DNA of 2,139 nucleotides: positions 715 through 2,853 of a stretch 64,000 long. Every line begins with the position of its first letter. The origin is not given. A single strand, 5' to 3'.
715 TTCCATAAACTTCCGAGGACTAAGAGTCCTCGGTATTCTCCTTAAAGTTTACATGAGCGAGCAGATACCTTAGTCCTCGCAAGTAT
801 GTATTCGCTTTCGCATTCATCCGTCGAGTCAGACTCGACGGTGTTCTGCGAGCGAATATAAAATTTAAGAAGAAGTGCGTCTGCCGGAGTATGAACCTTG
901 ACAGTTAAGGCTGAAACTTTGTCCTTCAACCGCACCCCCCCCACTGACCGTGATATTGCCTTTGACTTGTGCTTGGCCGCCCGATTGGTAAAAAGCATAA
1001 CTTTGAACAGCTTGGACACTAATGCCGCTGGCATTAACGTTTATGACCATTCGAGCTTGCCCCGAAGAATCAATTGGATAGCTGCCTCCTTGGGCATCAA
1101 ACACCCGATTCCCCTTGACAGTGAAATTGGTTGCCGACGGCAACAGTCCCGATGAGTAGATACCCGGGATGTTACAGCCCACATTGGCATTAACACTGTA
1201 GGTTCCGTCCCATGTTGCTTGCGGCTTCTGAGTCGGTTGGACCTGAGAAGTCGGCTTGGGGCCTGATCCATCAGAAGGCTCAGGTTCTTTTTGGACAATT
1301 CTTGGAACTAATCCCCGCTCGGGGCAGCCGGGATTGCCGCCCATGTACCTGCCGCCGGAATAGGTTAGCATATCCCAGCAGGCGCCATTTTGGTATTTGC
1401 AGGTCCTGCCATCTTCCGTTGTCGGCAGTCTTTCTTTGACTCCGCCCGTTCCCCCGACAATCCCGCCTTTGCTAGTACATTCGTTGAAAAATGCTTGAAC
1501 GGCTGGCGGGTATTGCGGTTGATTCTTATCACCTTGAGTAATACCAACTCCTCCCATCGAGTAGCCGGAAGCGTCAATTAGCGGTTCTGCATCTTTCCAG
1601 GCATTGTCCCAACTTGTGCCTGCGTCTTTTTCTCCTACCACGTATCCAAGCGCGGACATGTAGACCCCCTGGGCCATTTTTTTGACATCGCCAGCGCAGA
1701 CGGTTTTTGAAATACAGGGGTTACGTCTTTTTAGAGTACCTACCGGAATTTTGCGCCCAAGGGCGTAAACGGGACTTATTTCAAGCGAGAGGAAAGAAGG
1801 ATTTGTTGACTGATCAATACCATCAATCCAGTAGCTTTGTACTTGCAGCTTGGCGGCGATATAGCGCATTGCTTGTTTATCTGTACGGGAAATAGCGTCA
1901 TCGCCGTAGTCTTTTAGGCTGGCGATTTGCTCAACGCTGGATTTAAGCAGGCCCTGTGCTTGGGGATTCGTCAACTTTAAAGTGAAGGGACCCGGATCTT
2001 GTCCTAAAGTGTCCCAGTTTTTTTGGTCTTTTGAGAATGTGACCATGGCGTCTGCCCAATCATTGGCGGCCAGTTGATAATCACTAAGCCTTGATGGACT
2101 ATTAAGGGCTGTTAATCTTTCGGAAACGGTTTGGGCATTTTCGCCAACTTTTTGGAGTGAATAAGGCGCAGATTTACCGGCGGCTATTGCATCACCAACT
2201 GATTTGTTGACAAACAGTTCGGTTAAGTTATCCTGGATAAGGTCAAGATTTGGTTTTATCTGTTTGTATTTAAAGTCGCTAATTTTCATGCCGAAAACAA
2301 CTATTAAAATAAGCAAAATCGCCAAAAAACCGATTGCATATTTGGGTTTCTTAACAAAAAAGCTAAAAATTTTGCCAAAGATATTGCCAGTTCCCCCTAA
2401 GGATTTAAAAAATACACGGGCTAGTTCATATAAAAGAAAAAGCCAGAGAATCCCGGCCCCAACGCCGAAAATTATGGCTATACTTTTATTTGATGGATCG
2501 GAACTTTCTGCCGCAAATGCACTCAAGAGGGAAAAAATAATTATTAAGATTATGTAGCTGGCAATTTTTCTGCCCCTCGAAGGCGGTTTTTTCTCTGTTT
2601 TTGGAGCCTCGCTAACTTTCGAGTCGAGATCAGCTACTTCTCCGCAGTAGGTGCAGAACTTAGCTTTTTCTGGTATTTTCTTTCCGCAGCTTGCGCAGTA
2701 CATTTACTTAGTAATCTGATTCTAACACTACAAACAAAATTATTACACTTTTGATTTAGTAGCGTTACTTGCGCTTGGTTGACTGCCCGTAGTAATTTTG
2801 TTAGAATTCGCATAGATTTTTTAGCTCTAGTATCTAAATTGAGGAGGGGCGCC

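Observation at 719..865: ~150-nt multi-hairpin repeat family: two near-identical copies, each starting at or just after a co-oriented stop codon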

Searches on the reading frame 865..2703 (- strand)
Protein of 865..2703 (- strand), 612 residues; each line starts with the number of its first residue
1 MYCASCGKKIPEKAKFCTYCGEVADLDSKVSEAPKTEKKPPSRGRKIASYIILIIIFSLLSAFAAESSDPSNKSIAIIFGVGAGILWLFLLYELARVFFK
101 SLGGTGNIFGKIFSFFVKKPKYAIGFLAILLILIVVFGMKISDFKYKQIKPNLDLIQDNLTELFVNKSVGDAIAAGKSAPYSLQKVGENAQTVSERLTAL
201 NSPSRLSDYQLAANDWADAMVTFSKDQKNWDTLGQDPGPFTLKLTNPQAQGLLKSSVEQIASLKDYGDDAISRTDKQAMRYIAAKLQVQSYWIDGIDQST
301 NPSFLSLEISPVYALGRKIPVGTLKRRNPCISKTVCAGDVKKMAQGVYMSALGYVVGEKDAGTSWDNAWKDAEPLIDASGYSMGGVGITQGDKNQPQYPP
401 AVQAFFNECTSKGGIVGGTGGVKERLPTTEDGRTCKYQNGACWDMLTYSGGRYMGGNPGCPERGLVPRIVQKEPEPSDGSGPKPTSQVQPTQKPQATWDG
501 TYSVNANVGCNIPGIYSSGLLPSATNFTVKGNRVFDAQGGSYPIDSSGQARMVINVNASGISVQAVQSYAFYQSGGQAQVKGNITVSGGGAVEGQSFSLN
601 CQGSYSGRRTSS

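Call 58: find_encoding_contigs(protein=window:865-2703:-, flank=1500, max_places=10)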
Protein window:865-2703:- (612 aa): 5 contigs read that carry it; 2 places shown.
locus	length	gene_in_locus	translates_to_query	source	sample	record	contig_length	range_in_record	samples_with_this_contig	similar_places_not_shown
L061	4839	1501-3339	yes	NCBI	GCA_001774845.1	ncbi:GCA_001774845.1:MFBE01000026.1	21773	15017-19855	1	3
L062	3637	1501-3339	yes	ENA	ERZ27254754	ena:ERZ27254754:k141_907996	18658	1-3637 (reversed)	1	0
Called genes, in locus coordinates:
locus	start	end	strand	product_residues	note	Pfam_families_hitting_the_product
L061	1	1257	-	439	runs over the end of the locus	PF08529:NusA_N, PF13184:KH_NusA_1st, PF26594:KH_NusA_2nd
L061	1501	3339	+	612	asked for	PF13240:Zn_Ribbon_1 (weak)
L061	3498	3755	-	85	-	-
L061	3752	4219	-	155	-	PF01243:PNPOx_N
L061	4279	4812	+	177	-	PF13673:Acetyltransf_10, PF00583:Acetyltransf_1, PF13508:Acetyltransf_7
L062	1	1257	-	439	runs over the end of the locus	PF08529:NusA_N, PF13184:KH_NusA_1st, PF26594:KH_NusA_2nd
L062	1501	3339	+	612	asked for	PF13240:Zn_Ribbon_1 (weak)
